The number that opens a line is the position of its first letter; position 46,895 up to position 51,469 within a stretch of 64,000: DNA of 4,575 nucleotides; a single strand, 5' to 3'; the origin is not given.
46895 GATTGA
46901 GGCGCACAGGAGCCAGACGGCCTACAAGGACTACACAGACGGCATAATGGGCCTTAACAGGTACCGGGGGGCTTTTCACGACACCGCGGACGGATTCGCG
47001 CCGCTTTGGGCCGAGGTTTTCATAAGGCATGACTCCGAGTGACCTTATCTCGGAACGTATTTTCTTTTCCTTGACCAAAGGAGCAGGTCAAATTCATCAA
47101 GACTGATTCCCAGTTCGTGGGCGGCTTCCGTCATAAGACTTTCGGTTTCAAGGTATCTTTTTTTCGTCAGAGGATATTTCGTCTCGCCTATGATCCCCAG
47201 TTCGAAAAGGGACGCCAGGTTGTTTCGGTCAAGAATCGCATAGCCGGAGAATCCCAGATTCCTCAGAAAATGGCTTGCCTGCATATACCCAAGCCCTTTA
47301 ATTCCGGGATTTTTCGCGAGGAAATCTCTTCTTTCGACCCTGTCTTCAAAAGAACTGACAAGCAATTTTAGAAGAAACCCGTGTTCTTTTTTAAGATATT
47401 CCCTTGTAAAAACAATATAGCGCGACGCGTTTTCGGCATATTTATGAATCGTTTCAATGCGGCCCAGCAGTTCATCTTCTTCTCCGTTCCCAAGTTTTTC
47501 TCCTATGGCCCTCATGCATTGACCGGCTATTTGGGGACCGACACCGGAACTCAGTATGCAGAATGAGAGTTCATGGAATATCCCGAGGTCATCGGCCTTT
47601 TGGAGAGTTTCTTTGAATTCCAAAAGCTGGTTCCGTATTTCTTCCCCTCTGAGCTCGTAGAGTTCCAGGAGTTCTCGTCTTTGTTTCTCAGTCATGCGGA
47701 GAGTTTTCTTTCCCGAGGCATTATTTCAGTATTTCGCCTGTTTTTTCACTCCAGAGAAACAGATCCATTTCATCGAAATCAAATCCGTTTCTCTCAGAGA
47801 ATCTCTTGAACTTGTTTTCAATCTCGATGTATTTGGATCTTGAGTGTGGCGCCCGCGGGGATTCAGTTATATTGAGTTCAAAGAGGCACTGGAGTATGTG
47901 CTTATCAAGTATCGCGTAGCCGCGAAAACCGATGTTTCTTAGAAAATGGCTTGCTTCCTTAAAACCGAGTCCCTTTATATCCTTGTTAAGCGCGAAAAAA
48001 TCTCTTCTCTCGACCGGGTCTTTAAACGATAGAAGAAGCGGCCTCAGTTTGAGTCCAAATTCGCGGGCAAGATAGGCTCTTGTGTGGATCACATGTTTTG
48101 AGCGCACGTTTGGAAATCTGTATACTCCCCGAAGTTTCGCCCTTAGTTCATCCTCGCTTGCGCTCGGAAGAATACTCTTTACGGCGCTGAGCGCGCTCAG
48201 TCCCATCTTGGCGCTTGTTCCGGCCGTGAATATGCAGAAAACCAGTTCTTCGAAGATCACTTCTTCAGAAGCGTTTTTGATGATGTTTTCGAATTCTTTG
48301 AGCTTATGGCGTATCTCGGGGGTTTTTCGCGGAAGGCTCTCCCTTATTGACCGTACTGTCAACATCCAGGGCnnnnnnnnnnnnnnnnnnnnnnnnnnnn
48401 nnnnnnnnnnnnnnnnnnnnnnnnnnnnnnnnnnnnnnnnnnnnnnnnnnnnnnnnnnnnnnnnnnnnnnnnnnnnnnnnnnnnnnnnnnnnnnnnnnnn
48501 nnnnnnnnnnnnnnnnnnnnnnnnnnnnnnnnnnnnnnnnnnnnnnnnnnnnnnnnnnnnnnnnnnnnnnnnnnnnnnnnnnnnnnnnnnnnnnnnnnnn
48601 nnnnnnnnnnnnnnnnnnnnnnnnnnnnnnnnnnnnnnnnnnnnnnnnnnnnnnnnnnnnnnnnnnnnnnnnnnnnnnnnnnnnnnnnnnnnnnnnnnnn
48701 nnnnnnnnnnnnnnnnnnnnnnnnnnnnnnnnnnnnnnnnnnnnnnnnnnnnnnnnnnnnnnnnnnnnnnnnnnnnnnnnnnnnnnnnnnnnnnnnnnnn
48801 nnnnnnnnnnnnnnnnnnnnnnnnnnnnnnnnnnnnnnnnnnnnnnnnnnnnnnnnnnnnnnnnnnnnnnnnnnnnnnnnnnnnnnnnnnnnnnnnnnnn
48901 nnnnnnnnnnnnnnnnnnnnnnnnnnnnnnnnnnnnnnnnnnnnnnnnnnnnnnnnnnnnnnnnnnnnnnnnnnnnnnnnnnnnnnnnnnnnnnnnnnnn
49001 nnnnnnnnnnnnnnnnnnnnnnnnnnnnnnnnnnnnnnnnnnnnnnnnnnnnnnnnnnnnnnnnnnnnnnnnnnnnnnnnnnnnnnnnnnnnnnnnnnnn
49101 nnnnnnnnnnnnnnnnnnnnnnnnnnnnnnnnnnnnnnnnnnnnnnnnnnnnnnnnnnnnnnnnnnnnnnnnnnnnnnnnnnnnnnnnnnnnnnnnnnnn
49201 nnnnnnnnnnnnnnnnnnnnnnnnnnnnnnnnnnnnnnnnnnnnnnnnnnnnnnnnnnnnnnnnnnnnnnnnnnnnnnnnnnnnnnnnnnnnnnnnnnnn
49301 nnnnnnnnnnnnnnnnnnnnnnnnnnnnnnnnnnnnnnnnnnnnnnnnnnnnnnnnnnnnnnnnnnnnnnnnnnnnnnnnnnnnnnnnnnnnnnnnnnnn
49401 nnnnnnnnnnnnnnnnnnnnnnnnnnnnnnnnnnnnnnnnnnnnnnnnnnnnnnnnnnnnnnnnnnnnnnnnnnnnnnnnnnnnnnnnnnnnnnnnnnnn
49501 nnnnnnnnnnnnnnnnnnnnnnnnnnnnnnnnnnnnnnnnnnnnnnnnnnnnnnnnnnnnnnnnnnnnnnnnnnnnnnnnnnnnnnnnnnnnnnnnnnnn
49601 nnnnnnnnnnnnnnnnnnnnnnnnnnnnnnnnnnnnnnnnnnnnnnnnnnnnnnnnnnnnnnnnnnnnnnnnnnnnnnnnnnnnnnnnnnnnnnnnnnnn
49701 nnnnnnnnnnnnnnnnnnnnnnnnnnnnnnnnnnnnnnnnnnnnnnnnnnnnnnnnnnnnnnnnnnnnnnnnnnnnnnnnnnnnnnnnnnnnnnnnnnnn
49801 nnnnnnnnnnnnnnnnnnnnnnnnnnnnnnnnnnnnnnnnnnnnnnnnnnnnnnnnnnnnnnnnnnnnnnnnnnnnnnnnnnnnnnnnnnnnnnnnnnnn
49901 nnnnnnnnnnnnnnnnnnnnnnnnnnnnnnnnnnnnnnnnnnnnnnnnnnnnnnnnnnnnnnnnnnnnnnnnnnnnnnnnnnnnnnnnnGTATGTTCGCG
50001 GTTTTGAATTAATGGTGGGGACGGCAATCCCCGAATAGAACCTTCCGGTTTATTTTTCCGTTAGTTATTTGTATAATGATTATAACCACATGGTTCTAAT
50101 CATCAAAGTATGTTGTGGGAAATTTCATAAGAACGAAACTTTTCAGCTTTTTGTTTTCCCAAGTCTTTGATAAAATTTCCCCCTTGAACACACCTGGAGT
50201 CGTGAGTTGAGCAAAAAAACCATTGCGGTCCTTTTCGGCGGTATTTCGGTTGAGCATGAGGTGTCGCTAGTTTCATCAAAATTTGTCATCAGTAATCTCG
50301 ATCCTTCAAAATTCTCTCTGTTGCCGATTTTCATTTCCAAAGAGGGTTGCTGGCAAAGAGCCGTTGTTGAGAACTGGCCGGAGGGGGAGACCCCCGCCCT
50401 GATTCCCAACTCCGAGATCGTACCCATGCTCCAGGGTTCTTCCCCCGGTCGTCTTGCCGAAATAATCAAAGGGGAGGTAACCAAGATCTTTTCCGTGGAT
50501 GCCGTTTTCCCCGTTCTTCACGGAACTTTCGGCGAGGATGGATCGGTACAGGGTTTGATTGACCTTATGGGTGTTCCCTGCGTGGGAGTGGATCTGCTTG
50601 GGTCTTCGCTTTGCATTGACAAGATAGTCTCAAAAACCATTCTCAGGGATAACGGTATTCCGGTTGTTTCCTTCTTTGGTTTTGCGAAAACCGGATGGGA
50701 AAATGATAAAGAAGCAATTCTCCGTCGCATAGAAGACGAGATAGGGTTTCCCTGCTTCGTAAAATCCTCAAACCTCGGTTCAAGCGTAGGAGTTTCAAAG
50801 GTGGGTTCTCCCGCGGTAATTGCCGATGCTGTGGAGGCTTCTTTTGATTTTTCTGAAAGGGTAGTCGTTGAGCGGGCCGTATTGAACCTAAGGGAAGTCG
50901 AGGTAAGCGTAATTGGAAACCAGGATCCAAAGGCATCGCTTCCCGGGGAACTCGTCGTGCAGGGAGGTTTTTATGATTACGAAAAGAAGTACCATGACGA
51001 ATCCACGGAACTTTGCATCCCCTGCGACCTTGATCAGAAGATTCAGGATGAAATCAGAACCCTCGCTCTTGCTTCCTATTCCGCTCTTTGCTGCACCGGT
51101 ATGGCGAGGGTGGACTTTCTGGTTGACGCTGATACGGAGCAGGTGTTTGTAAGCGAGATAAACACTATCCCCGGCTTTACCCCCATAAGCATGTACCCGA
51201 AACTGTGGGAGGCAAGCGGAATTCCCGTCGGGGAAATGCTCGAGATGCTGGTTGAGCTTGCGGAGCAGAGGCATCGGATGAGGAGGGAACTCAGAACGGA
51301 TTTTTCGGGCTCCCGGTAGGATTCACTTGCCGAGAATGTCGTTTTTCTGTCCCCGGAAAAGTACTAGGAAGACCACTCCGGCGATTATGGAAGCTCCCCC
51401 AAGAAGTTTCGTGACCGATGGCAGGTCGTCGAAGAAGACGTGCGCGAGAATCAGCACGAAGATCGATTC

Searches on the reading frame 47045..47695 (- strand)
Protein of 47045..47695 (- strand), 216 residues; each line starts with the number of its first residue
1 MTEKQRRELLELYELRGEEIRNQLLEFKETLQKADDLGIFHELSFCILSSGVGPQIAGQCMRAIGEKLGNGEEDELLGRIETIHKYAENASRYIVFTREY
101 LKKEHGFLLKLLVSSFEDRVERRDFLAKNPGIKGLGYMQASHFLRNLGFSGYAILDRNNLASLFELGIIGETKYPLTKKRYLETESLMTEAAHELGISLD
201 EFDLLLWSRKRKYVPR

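Call 80: search_protein_families(library=pfam, proteins=[window:47045-47695:-], max_evalue=0.00001)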
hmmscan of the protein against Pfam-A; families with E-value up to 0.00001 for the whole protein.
window:47045-47695:- (216 aa): 1 family
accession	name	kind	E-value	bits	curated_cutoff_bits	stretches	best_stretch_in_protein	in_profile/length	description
PF22175.2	Ogg-HhH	-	2.1e-37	128.8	27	1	21-197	2-173/173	8-oxoguanine DNA glycosylase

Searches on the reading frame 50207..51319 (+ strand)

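Call 79: search_protein_families(library=pfam, proteins=[window:50207-51319:+], max_evalue=0.00001)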
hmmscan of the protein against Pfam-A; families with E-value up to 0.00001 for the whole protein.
window:50207-51319:+ (370 aa): 4 families
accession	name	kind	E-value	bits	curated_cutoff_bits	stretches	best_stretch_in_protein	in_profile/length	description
PF07478.18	Dala_Dala_lig_C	-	1.7e-66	224.1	24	1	146-350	2-204/204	D-ala D-ala ligase C-terminus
PF01820.27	Dala_Dala_lig_N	-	1.1e-28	100.6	34.6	1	6-127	2-120/121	D-ala D-ala ligase N-terminus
PF02786.22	CPSase_L_D2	-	2.1e-09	37.6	19.8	1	138-320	1-178/211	Carbamoyl-phosphate synthase L chain, ATP binding domain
PF02222.28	ATP-grasp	-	8.2e-07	29.3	27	1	168-318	18-159/179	ATP-grasp domain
